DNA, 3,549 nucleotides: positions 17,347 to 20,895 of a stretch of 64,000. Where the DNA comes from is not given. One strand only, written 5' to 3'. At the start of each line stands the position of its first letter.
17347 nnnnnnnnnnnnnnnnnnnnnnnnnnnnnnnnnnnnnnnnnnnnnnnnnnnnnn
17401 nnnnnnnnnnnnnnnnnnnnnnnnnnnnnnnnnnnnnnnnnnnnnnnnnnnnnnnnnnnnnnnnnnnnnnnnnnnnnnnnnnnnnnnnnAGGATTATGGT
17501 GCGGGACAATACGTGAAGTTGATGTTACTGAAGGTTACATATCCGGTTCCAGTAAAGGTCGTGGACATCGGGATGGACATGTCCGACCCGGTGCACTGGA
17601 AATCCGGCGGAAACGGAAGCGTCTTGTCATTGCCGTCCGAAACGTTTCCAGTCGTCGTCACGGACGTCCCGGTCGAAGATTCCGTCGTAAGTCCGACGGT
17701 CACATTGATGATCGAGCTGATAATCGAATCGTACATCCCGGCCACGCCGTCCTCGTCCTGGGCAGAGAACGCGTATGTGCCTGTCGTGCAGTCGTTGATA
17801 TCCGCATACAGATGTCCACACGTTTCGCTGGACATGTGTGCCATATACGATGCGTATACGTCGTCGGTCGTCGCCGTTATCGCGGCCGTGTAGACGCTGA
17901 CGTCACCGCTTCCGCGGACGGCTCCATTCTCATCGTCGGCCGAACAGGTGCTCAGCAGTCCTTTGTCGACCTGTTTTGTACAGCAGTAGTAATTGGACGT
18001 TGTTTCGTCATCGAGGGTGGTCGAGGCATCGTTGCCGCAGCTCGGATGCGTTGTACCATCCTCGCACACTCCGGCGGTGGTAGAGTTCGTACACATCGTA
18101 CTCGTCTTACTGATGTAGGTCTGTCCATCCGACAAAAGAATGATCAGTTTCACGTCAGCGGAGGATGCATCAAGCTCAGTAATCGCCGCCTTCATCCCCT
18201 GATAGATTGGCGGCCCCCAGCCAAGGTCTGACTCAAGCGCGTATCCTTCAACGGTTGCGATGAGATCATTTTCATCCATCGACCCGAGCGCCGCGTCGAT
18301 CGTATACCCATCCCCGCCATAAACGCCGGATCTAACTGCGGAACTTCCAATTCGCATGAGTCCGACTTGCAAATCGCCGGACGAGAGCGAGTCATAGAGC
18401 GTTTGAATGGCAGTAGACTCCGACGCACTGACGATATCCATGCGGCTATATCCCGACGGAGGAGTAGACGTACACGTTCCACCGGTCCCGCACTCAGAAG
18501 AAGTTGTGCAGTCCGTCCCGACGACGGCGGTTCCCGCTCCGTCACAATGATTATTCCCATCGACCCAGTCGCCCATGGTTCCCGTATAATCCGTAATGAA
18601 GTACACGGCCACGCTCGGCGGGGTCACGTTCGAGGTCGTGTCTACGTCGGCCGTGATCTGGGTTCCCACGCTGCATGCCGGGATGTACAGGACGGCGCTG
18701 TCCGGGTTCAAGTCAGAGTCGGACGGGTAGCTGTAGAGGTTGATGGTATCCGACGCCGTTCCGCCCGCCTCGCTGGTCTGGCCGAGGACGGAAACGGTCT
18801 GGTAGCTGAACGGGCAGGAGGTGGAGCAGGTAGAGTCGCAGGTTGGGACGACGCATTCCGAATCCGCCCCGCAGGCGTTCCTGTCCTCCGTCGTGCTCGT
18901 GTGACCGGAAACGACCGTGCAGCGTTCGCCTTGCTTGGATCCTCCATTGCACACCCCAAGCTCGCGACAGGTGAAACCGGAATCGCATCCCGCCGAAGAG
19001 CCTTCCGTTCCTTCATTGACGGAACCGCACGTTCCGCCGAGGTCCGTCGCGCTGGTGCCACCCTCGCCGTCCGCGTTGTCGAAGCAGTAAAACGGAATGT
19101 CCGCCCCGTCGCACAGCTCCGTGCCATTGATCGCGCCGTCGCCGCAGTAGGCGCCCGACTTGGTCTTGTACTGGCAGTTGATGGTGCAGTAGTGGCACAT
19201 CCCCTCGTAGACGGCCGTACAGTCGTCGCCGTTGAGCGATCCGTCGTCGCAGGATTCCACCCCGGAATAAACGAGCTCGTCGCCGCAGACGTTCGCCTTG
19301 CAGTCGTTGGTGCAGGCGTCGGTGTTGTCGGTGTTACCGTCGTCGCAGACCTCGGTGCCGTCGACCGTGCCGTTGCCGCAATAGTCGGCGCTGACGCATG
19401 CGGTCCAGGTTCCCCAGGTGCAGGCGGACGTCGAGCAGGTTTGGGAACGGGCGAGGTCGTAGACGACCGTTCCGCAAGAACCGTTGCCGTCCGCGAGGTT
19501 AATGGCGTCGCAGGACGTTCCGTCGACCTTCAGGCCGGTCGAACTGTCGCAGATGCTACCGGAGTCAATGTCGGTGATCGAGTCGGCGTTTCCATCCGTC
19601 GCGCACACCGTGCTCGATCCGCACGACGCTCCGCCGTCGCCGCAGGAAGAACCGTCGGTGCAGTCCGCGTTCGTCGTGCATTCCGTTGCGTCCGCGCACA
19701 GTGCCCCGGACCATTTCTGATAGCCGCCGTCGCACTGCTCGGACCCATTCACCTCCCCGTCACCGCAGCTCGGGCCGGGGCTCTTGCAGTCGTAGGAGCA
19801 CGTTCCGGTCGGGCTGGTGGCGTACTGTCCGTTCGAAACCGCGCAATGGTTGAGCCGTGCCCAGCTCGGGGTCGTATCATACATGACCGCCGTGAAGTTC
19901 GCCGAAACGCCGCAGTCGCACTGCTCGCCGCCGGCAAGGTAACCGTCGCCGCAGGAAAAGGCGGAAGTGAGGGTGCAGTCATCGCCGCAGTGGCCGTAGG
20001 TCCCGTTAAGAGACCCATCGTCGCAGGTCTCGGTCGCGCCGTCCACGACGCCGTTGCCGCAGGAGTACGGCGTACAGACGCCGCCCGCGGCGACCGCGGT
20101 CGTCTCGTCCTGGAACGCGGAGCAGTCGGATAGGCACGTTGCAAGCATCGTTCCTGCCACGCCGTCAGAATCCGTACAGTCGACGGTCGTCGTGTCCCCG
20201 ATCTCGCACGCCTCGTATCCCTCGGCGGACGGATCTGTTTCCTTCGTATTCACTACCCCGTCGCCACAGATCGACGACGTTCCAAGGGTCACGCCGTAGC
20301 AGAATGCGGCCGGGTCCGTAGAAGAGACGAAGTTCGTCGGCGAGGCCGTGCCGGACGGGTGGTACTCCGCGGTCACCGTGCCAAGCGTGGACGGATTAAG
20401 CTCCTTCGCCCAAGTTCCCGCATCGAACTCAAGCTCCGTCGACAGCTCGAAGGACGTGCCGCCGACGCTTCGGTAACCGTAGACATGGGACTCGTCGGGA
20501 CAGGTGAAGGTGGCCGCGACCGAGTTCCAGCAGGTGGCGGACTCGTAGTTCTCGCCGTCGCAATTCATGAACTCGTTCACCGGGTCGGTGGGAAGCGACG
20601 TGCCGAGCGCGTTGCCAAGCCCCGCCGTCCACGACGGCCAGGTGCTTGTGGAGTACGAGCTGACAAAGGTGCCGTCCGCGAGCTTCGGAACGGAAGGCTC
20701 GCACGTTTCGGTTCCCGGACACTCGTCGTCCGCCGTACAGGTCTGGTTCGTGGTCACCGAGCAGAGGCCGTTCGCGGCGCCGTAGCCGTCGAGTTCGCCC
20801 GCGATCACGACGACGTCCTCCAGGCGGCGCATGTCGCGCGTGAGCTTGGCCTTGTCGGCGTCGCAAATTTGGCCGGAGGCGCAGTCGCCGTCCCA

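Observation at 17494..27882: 3462-aa giant surface protein: pilin-like anchor + IPT/TIG + Myxococcus-type Cys-rich repeats + C-terminal vWA domain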

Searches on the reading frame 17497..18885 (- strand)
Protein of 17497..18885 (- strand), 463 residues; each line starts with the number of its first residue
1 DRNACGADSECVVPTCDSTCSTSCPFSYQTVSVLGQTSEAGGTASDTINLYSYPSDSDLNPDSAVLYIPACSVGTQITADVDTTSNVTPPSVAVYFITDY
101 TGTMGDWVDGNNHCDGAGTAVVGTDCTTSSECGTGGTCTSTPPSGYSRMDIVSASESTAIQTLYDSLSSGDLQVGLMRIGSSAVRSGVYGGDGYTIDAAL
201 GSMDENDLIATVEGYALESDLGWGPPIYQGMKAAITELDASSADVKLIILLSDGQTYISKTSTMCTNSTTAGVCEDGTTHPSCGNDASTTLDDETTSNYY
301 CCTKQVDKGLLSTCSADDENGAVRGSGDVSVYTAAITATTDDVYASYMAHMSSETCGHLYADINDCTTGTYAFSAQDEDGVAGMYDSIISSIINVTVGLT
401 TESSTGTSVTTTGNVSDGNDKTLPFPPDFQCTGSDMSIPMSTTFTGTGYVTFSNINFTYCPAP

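Call 12: search_protein_families(library=pfam, proteins=[window:17497-18885:-], max_evalue=1)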
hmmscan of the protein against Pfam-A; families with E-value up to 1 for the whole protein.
window:17497-18885:- (463 aa): 0 families

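Call 14: search_solved_structures(query=window:17497-18885:-, max_evalue=10, show_alignments=2)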
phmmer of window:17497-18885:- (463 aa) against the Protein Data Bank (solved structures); distinct sequences matched with E-value up to 10: 0.

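Call 15: find_homologous_proteins(query=window:17497-18765:-, max_evalue=0.001)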
Query window:17497-18765:- (423 aa): 1 proteins with E <= 0.001 among 8000 candidates.
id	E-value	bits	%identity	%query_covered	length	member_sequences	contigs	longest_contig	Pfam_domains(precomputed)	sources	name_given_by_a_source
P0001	1.1e-50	191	37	91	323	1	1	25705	-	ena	-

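Call 17: find_encoding_contigs(protein=P0001, flank=10000)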
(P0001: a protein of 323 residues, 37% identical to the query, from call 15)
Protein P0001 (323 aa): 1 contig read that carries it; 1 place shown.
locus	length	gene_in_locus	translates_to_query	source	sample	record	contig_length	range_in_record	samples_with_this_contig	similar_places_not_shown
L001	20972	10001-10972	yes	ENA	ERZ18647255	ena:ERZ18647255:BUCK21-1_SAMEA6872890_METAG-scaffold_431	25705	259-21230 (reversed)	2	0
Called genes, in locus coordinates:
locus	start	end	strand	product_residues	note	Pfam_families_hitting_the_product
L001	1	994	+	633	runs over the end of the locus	PF18895:T4SS_pilin (weak), PF13205:Big_5 (weak)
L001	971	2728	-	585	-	-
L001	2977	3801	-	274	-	-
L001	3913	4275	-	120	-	-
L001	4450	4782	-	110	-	-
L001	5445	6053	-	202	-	-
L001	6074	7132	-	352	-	-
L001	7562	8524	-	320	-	-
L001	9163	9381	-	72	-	-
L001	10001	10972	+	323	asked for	-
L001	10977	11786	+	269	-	PF18884:TSP3_bac (faint)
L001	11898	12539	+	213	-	PF18884:TSP3_bac (faint)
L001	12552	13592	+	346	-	-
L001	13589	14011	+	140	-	PF02130:YbeY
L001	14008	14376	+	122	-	PF01219:DAGK_prokar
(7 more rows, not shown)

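Call 33: search_solved_structures(query=A1, max_evalue=10, show_alignments=2)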
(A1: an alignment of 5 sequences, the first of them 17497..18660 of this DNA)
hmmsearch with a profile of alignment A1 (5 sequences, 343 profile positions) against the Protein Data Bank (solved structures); distinct sequences matched with E-value up to 10: 7.
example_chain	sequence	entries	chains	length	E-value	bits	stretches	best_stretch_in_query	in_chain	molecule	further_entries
7b7p_A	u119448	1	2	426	3.3e-05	26.7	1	14-162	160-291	Type IV pilus biogenesis protein PilB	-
7ba2_A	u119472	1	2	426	0.00034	23.4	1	14-162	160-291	Type IV pilus biogenesis protein PilB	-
4rck_A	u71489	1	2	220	0.058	16.1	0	107-159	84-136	Hypothetical membrane spanning protein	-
6tnj_A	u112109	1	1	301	0.32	13.6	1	125-180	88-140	Minor fimbrium subunit Mfa5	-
5tue_A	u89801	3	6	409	0.65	12.6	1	127-219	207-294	Tetracycline destructase Tet(50)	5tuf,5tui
5tum_A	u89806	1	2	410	0.94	12.1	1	144-220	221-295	tetracycline destructase Tet(56)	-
8twg_B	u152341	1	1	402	1.2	11.7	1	128-220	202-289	6-hydroxynicotinate 3-monooxygenase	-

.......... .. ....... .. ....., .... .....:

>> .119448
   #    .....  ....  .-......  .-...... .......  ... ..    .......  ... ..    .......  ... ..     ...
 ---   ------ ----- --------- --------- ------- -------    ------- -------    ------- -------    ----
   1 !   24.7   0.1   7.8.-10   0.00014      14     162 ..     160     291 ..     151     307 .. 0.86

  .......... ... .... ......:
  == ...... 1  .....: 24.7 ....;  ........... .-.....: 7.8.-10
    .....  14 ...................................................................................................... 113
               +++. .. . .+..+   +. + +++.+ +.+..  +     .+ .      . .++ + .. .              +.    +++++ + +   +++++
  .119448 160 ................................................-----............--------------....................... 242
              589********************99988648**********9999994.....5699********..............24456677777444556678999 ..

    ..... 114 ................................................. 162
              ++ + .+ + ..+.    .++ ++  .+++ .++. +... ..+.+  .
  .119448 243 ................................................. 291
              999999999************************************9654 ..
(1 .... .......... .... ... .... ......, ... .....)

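Call 34: search_protein_families(library=pfam, alignment_id=A1, max_evalue=1)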
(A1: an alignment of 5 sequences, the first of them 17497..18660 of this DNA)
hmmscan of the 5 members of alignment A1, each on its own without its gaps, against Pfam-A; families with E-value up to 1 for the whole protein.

A. member 1, window:17497-18660:- (388 aa): 0 families

B. families by the number of members that match (of 5 scanned): 5 families
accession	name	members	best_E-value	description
PF13519.12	VWA_2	3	3.5e-08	von Willebrand factor type A domain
PF00092.34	VWA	3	3.7e-07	von Willebrand factor type A domain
PF16146.10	DUF4854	1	0.00038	Domain of unknown function (DUF4854)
PF19816.4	DUF6299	1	0.038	Family of unknown function (DUF6299)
PF05762.20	VWA_CoxE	1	0.19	VWA domain containing CoxE-like protein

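Call 36: find_homologous_proteins(query=A1, max_evalue=0.001)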
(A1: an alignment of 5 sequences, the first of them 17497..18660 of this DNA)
Query A1 (5 sequences) (388 aa, profile of the alignment): 1 proteins with E <= 0.001 among 8000 candidates.
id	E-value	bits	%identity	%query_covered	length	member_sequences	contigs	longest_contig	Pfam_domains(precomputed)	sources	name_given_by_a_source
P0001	3.3e-126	439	37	99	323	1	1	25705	-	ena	-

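Call 49: predict_structure(alignment_id=A2)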
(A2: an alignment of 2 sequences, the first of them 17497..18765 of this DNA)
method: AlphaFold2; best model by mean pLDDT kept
length: 423 residues; sequences in the alignment: 2
mean_pLDDT: 38.5   pTM: 0.36
mean pLDDT of the five models: 38.5, 36.5, 32.3, 30.0, 29.0
residues with pLDDT >= 90: 0; 70-90: 10; 50-70: 33; < 50: 380
segments of 3 or more residues with pLDDT < 50: 1-71, 101-206, 211-341, 354-423
pLDDT, mean of each block of 10 residues (from residue 1): 30 32 34 32 32 44 35 55 66 70 35 38 43 35 24 25 29 28 32 40 46 33 30 36 30 32 38 38 39 45 37 37 34 46 53 45 45 40 41 41 38 36 32
secondary structure, 60 per line:
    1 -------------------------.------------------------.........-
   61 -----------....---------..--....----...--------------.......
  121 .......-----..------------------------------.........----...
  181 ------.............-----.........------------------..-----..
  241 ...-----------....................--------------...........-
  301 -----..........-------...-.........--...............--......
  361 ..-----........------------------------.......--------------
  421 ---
elements in order: E51-59 E72-75 H89-92 E97-99 H114-127 H165-173 H187-199 E205-213 H255-274 E289-299 E306-315 E327-335 H338-352 E355-362 E368-375 E400-406

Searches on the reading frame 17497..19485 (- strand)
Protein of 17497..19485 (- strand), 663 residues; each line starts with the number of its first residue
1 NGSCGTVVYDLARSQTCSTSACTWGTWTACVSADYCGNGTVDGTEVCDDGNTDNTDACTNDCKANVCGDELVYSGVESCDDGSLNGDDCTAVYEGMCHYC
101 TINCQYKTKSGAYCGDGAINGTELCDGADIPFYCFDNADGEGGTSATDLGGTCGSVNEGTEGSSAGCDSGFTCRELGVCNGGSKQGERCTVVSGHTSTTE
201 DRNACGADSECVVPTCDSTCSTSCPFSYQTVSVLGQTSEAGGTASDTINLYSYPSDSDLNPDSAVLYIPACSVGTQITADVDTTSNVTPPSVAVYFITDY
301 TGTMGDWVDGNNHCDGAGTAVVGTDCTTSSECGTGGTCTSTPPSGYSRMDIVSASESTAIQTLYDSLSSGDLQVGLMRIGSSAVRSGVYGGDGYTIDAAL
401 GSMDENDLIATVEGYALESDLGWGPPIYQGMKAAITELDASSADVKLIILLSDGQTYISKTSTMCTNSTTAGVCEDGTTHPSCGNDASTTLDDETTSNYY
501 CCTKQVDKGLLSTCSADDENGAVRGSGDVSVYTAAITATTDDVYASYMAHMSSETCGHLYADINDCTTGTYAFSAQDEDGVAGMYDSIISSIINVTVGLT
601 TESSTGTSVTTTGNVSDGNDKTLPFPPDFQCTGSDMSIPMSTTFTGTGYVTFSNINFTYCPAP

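Call 75: find_related_loci(query=window:17497-19485:-, collection=metagenome_contigs, flank=4000)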
Query window:17497-19485:- (663 aa) in metagenome_contigs; peptide patterns used: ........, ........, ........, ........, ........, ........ (x = any residue, [..] = any of these).
61 stretches matched a pattern, but none encodes a relative of the query by tblastn (E <= 1e-3).

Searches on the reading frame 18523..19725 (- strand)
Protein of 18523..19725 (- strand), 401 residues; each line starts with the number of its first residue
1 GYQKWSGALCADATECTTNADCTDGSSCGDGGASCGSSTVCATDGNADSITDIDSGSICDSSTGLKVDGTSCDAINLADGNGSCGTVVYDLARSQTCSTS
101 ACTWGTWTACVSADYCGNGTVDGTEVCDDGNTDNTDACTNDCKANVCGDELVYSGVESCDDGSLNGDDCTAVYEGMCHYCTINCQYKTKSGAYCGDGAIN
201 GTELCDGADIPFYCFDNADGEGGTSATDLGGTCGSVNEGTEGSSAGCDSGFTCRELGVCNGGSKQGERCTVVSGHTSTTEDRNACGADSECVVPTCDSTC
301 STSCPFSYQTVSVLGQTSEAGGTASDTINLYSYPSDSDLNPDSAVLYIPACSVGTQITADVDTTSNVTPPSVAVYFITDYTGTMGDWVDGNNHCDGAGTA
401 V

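Call 12: search_protein_families(library=pfam, proteins=[window:18523-19725:-], max_evalue=1)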
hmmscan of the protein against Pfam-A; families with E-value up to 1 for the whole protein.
window:18523-19725:- (401 aa): 1 family
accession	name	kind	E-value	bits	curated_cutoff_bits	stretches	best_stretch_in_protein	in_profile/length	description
PF13948.11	DUF4215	-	0.0014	19.3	27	1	114-143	19-47/47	Domain of unknown function (DUF4215)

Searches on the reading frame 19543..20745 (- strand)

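Call 12: search_protein_families(library=pfam, proteins=[window:19543-20745:-], max_evalue=1)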
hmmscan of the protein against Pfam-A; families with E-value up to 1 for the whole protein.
window:19543-20745:- (401 aa): 1 family
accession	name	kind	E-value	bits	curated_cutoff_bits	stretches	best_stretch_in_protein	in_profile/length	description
PF13948.11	DUF4215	-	8.8e-05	23.2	27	2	316-343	10-37/47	Domain of unknown function (DUF4215)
